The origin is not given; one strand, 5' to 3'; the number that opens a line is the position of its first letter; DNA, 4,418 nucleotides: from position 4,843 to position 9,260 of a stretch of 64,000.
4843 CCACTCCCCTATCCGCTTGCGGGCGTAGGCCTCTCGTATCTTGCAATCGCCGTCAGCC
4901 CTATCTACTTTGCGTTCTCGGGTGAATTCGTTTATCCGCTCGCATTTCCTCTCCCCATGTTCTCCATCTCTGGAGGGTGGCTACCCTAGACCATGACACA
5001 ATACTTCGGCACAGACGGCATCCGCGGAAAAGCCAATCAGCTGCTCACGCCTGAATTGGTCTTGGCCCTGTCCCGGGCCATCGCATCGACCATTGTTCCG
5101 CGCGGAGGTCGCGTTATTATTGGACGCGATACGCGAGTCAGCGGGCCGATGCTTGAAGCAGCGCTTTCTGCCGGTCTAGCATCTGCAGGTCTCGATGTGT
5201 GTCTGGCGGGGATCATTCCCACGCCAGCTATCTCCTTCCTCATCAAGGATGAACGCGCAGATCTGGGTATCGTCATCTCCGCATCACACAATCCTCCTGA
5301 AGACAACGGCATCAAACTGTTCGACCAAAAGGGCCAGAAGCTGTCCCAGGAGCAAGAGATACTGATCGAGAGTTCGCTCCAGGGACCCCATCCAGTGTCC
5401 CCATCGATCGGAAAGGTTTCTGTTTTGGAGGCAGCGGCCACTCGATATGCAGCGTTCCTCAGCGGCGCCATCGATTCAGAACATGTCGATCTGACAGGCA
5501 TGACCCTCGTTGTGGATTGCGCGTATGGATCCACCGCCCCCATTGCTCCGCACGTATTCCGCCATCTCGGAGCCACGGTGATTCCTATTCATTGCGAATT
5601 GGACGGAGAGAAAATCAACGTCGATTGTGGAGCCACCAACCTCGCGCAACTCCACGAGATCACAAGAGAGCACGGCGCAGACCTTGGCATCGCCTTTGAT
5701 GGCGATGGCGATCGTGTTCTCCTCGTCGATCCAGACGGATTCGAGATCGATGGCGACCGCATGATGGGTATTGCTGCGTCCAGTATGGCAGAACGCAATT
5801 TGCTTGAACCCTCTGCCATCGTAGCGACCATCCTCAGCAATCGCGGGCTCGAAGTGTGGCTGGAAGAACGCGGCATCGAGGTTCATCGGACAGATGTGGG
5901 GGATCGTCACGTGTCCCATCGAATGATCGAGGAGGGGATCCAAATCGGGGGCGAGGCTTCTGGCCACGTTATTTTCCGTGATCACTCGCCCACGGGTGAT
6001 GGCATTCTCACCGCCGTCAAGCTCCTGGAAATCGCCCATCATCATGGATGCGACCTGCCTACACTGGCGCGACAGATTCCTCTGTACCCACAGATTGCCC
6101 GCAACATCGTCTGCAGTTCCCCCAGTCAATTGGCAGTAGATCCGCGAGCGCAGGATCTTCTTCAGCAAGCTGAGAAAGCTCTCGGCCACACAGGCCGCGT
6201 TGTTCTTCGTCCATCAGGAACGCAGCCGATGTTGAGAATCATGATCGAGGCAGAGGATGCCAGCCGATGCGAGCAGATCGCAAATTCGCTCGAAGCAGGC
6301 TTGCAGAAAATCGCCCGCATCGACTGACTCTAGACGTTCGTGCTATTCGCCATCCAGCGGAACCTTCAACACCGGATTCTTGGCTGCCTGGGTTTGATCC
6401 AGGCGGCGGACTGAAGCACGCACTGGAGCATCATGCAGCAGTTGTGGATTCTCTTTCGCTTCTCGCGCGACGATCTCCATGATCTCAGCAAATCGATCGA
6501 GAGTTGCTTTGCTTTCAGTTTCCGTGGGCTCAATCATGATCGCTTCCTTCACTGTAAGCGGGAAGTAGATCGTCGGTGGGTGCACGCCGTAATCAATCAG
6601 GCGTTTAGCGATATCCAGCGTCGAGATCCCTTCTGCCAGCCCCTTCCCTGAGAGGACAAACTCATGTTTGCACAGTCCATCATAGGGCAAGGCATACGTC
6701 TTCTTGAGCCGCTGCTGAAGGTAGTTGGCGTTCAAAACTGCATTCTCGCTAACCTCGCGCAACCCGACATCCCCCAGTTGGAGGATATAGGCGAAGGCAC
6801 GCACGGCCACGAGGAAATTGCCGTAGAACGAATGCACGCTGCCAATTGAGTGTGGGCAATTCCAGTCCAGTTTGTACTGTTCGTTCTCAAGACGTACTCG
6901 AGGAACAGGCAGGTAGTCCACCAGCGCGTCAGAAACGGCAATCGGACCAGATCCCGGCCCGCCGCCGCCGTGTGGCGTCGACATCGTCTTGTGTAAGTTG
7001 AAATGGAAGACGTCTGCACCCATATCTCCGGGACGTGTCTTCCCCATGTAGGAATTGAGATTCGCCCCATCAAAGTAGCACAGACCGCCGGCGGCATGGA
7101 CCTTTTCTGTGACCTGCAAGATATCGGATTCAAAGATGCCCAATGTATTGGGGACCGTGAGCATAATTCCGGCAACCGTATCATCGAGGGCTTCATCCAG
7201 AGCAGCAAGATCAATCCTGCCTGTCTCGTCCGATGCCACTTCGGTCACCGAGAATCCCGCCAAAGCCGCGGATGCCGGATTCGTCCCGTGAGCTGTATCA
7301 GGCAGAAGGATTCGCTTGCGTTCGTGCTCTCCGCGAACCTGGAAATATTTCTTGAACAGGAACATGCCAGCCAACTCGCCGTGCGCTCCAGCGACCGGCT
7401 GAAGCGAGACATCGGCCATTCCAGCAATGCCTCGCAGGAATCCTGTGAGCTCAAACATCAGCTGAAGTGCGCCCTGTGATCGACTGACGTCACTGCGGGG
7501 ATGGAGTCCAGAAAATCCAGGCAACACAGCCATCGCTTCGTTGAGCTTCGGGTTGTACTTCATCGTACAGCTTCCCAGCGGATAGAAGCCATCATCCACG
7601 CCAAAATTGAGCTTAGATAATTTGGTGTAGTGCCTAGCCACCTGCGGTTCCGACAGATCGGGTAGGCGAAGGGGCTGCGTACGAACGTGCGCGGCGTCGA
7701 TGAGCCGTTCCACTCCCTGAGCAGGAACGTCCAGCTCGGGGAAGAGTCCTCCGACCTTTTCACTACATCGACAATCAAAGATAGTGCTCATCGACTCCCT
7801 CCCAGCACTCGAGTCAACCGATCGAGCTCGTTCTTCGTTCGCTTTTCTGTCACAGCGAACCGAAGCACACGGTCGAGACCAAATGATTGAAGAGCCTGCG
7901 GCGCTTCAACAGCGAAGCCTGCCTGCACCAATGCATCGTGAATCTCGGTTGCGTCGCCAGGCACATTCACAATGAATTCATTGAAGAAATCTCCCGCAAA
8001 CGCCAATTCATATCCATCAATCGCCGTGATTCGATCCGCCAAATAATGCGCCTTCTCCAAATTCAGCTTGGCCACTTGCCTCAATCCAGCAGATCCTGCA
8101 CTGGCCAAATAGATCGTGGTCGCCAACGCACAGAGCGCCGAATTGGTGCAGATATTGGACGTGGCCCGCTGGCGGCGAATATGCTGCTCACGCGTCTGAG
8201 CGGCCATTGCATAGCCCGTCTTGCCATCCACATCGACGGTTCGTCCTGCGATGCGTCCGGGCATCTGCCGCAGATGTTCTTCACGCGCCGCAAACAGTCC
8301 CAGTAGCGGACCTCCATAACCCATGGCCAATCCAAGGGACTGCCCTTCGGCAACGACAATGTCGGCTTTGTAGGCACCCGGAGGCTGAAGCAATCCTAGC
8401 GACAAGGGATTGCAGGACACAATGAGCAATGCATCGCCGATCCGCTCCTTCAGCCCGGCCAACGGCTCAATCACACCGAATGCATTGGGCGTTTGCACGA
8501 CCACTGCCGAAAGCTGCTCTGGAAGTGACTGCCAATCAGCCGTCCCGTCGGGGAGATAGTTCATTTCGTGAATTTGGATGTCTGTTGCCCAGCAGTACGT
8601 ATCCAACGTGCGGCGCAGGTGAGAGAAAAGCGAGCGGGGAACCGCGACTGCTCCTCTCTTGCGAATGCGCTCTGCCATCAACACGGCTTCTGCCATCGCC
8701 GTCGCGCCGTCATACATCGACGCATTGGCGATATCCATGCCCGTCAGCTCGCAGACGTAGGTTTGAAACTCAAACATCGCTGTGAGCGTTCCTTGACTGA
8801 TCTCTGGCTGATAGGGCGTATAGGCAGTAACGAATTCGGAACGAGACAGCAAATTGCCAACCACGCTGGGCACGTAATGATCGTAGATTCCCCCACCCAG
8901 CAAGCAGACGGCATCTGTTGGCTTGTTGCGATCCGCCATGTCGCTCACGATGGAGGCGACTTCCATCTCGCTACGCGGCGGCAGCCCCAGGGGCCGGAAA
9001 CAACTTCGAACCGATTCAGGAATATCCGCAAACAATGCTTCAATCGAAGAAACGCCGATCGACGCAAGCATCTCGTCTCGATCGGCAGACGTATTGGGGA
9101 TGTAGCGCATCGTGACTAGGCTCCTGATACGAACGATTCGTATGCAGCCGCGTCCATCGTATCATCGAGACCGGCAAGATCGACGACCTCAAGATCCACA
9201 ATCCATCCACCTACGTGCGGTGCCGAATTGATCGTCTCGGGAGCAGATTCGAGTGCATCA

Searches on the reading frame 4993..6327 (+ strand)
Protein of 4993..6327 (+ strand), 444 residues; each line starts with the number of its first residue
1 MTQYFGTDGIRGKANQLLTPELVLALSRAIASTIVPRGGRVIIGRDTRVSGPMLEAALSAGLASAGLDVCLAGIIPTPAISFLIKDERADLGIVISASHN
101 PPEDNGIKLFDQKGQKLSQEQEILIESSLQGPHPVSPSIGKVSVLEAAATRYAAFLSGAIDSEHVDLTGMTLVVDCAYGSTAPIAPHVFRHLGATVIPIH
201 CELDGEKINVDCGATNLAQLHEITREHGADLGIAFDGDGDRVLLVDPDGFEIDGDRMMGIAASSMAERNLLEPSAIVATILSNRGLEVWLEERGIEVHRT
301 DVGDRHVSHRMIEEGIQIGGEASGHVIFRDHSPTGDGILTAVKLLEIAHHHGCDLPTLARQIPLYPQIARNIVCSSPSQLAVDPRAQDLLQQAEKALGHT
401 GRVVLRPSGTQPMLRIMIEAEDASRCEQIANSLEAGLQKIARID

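Call 72: search_protein_families(library=pfam, proteins=[window:4993-6327:+], max_evalue=0.00001)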
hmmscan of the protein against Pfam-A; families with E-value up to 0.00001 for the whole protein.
window:4993-6327:+ (444 aa): 4 families
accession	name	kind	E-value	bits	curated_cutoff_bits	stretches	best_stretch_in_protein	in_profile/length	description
PF02878.22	PGM_PMM_I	-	9.4e-44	148.9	22.5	1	3-129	2-131/138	Phosphoglucomutase/phosphomannomutase, alpha/beta/alpha domain I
PF02880.22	PGM_PMM_III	-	6e-31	107.4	20.7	1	253-361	1-110/115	Phosphoglucomutase/phosphomannomutase, alpha/beta/alpha domain III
PF02879.22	PGM_PMM_II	-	2.2e-19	70.3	29.3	1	151-249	2-103/103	Phosphoglucomutase/phosphomannomutase, alpha/beta/alpha domain II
PF00408.26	PGM_PMM_IV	-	2.9e-14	53.3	23.1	1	372-432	4-64/68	Phosphoglucomutase/phosphomannomutase, C-terminal domain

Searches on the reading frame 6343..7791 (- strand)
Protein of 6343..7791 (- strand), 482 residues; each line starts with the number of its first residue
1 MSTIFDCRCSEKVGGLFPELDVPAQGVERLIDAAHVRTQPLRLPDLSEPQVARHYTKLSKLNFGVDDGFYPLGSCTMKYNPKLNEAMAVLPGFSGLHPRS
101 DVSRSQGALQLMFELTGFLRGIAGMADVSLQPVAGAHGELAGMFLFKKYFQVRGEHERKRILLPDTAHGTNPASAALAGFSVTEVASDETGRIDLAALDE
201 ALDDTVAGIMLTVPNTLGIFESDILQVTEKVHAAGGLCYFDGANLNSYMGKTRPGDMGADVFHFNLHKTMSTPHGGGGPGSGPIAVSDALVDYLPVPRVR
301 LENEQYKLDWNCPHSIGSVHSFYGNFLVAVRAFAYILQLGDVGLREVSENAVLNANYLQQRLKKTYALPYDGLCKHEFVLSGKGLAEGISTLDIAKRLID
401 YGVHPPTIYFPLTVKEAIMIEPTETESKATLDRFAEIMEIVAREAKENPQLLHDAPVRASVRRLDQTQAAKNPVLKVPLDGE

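Call 72: search_protein_families(library=pfam, proteins=[window:6343-7791:-], max_evalue=0.00001)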
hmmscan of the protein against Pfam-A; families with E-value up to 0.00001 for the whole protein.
window:6343-7791:- (482 aa): 3 families
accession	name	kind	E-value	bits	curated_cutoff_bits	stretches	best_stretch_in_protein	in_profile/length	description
PF21478.3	GcvP2_C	-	4.7e-28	98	27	1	348-447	2-104/122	Glycine dehydrogenase, C-terminal domain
PF02347.22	GDC-P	-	6.9e-08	32.2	26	0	105-295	105-284/429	Glycine cleavage system P-protein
PF00266.25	Aminotran_5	-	5.9e-06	25.9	21.5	1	161-275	91-207/371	Aminotransferase class-V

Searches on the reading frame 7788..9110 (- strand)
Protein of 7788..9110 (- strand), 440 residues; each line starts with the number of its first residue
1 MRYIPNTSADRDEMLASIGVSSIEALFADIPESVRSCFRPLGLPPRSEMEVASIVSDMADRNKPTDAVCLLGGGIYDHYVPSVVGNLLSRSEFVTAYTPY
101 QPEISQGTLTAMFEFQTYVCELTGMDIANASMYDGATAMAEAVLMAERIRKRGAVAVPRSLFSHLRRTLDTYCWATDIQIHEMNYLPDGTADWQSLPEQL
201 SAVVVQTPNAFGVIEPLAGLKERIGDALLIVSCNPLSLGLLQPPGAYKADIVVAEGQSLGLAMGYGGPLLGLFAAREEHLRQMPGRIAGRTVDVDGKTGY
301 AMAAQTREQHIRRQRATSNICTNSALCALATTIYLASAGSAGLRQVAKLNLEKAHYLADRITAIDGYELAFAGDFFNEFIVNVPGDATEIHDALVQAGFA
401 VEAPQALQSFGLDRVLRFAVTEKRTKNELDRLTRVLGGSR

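Call 72: search_protein_families(library=pfam, proteins=[window:7788-9110:-], max_evalue=0.00001)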
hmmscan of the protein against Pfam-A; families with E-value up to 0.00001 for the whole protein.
window:7788-9110:- (440 aa): 1 family
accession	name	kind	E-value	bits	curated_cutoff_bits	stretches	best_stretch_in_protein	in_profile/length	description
PF02347.22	GDC-P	-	1.3e-121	406.9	26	1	1-436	1-429/429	Glycine cleavage system P-protein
